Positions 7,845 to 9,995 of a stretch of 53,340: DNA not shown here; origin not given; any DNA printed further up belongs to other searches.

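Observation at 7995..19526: Rex-headed 14-ORF Mrp-Mbx/Ehr-type membrane complex with Mbx gene order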

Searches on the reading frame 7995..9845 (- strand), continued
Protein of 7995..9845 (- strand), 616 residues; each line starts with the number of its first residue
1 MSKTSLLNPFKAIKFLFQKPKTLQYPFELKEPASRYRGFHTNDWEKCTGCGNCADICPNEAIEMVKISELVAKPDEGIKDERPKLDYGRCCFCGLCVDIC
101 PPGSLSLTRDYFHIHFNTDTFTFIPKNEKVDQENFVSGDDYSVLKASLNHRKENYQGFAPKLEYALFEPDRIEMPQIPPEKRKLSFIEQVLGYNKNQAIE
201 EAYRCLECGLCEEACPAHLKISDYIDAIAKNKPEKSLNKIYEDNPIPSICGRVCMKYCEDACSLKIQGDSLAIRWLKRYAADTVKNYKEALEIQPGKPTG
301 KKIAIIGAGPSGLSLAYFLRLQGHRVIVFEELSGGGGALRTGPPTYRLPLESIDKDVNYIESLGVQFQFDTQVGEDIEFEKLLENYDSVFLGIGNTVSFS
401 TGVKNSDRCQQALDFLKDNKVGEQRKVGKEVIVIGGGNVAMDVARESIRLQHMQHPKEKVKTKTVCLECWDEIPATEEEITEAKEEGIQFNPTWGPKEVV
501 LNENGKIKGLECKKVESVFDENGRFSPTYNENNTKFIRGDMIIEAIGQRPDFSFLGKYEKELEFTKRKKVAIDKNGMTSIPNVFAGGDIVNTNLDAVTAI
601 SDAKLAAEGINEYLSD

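Call 58: find_encoding_contigs(protein=P0028, flank=10000, max_places=2)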
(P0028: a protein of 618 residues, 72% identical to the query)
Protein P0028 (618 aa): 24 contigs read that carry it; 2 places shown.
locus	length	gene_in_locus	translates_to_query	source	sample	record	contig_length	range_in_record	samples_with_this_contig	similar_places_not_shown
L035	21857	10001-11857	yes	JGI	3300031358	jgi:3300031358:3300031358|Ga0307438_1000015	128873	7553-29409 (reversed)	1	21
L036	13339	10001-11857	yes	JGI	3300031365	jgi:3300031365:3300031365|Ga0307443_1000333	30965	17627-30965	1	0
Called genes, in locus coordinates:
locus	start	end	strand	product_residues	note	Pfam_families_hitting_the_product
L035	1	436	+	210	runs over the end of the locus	PF06971:Put_DNA-bind_N, PF02629:CoA_binding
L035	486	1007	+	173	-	PF01899:MNHE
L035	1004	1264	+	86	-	PF04066:MrpF_PhaF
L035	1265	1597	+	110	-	PF03334:PhaG_MnhG_YufB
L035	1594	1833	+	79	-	PF13244:MbhD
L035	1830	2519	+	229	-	PF20501:MbhE, PF04039:MnhB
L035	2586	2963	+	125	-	PF00420:Oxidored_q2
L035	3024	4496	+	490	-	PF10125:NADHdeh_related (weak), PF00361:Proton_antipo_M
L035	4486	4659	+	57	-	-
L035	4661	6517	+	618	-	PF00662:Proton_antipo_N (weak), PF00361:Proton_antipo_M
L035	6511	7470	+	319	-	PF00146:NADHdh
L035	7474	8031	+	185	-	PF01058:Oxidored_q6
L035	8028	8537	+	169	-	PF00329:Complex1_30kDa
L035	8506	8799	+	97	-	PF13366:PDDEXK_3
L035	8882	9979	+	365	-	PF00346:Complex1_49kDa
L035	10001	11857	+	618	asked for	PF13187:Fer4_9, PF13237:Fer4_10 (weak), PF00037:Fer4 (weak), PF12838:Fer4_7, PF14691:Fer4_20, PF01266:DAO (weak), PF07992:Pyr_redox_2, PF13450:NAD_binding_8, +9 more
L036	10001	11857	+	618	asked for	PF13187:Fer4_9, PF13237:Fer4_10 (weak), PF00037:Fer4 (weak), PF12838:Fer4_7, PF14691:Fer4_20, PF01266:DAO (weak), PF07992:Pyr_redox_2, PF13450:NAD_binding_8, +9 more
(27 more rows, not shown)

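Call 59: find_encoding_contigs(protein=P0017, flank=10000, max_places=2)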
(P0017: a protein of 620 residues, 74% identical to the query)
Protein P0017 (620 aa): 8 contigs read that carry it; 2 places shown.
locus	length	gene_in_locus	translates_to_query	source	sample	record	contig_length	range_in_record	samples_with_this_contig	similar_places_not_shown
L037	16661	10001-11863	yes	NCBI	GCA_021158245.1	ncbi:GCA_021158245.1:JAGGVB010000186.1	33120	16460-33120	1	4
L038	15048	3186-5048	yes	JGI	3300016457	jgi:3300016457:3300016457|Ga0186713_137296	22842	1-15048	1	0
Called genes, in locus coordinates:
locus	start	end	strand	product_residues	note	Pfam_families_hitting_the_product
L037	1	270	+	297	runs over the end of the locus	PF00291:PALP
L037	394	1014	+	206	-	PF06971:Put_DNA-bind_N, PF02629:CoA_binding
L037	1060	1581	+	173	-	PF01899:MNHE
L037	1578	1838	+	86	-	PF04066:MrpF_PhaF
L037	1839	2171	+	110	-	PF03334:PhaG_MnhG_YufB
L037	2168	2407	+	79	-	PF13244:MbhD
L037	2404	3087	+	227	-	PF20501:MbhE, PF04039:MnhB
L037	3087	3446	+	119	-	PF00420:Oxidored_q2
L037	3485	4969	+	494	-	PF10125:NADHdeh_related (weak), PF00361:Proton_antipo_M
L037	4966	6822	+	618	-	PF00361:Proton_antipo_M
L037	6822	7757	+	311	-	PF00146:NADHdh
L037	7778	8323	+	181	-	PF01058:Oxidored_q6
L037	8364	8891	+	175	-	PF00329:Complex1_30kDa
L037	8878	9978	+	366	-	PF00346:Complex1_49kDa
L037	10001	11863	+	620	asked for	PF13187:Fer4_9, PF00037:Fer4, PF12838:Fer4_7, PF13237:Fer4_10 (weak), PF13484:Fer4_16 (weak), PF14691:Fer4_20, PF07992:Pyr_redox_2, PF13450:NAD_binding_8 (weak), +4 more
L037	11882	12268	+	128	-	PF00571:CBS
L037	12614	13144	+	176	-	-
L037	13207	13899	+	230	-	-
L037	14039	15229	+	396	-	PF02065:Melibiase, PF16499:Melibiase_2, PF17801:Melibiase_C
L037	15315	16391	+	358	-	PF18962:Por_Secre_tail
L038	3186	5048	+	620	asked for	PF13187:Fer4_9, PF00037:Fer4, PF12838:Fer4_7, PF13237:Fer4_10 (weak), PF13484:Fer4_16 (weak), PF14691:Fer4_20, PF07992:Pyr_redox_2, PF13450:NAD_binding_8 (weak), +4 more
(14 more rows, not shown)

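Call 78: search_protein_families(library=pfam, proteins=[L018:207-1130:+, L018:12051-12842:-, L018:12839-13363:-, L018:13472-14374:-, L023:24-599:+, L023:833-1153:+, L023:12454-14070:-, L023:14452-14967:+, L023:15177-15587:+, L037:11882-12268:+], max_evalue=0.0001)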
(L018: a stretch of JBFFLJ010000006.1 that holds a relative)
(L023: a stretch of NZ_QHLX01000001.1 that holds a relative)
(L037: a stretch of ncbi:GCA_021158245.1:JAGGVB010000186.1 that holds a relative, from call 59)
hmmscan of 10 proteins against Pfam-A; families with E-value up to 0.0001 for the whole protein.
L018:207-1130:+ (307 aa): 0 families

L018:12051-12842:- (263 aa): 1 family
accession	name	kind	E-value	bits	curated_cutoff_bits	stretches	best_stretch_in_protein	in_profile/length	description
PF23750.1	RsgI_M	-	6.6e-18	66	25.3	1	82-220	2-129/133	Anti-sigma factor RsgI-like central domain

L018:12839-13363:- (174 aa): 3 families
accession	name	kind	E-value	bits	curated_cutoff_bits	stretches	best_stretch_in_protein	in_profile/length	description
PF04542.20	Sigma70_r2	-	7.8e-16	58.1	24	1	25-91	2-70/71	Sigma-70 region 2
PF08281.18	Sigma70_r4_2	-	5.9e-09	35.9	25.7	1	116-160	3-47/54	Sigma-70, region 4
PF04545.22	Sigma70_r4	-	2.6e-08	33.7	24.1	1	120-168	1-49/50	Sigma-70, region 4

L018:13472-14374:- (300 aa): 1 family
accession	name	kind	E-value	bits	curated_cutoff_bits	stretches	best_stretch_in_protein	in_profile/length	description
PF23750.1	RsgI_M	-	3.7e-29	102.4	25.3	1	31-167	2-131/133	Anti-sigma factor RsgI-like central domain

L023:24-599:+ (191 aa): 1 family
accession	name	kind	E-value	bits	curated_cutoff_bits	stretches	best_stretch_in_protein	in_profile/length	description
PF02833.19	DHHA2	-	2.3e-27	96.3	27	1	68-187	2-123/126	DHHA2 domain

L023:833-1153:+ (106 aa): 8 families
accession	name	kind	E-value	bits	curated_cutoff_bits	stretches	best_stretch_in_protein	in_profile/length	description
PF12840.13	HTH_20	-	3.8e-13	49.6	27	1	17-63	1-48/51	Helix-turn-helix domain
PF01022.26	HTH_5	-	1.3e-12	47.8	22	1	20-63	2-45/47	Bacterial regulatory protein, arsR family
PF13412.12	HTH_24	-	1.9e-07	31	21.9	1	21-63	4-47/48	Winged helix-turn-helix DNA-binding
PF08279.18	HTH_11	-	1.3e-05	25.4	25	1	22-69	2-51/55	HTH domain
PF01978.25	TrmB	-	1.4e-05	25.3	25.6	1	27-74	16-63/68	Sugar-specific transcriptional regulator TrmB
PF13601.12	HTH_34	-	3.3e-05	24.4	27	1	21-68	1-49/80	Winged helix DNA-binding domain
PF21476.4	PF0610-like_N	-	7.9e-05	23.3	33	0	21-55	2-36/50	PF0610-like, N-terminal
PF13384.12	HTH_23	-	8.3e-05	22.7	24.6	0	20-62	5-46/50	Homeodomain-like domain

L023:12454-14070:- (538 aa): 1 family
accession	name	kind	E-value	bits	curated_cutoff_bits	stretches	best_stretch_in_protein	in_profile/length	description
PF01609.27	DDE_Tnp_1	-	2.7e-11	44.1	23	1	194-461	7-199/200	Transposase DDE domain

L023:14452-14967:+ (171 aa): 0 families

L023:15177-15587:+ (136 aa): 0 families

L037:11882-12268:+ (128 aa): 1 family
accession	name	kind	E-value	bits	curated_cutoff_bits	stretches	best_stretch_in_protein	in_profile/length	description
PF00571.33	CBS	-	3.8e-32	110.8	24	2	7-60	1-54/57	CBS domain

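Call 79: predict_structure(alignment_id=A1)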
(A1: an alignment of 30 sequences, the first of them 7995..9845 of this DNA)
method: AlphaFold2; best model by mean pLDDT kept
length: 616 residues; sequences in the alignment: 30
mean_pLDDT: 58.9   pTM: 0.53
mean pLDDT of the five models: 58.9, 58.8, 53.9, 48.7, 47.9
residues with pLDDT >= 90: 47; 70-90: 169; 50-70: 165; < 50: 235
segments of 3 or more residues with pLDDT < 50: 1-42, 88-95, 105-193, 251-254, 263-271, 332-351, 396-411, 419-423, 436-438, 468-480, 522-525, 546-549, 592-594
pLDDT, mean of each block of 10 residues (from residue 1): 33 31 33 36 56 55 76 64 61 49 43 35 36 36 29 29 26 26 33 56 67 63 74 73 65 48 43 55 69 83 86 88 90 36 36 70 85 79 93 54 41 50 64 61 61 74 65 43 53 67 78 68 55 85 57 77 70 86 78 55 84 88
secondary structure, 60 per line:
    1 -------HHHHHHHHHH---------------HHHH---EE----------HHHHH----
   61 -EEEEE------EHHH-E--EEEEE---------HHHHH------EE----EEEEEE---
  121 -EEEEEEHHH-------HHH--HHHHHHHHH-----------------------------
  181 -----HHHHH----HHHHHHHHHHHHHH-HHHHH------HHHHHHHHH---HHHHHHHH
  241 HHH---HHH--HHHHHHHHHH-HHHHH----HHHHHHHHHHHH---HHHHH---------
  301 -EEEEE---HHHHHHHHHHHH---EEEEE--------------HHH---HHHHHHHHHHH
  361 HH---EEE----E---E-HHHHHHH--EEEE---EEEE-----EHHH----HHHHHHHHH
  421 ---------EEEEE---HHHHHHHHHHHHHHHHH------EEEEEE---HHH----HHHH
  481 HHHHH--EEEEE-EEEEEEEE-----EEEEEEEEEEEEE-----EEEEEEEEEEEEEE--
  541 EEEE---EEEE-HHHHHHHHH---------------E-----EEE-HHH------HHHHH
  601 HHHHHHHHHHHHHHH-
elements in order (helices of 4 or more, strands of 3 or more residues): H8-17 H33-36 H52-56 E62-66 E81-85 H95-99 E112-117 E122-127 H143-151 H186-190 H195-208 H210-214 H221-229 H233-243 H252-261 H263-267 H272-283 H287-291 E302-306 H310-321 E325-329 H350-362 E366-368 H379-385 E388-391 E395-398 H412-420 E430-434 H438-454 E461-466 H477-485 E488-492 E494-501 E507-519 E525-538 E541-544 E548-551 H553-561 E583-585 H596-615
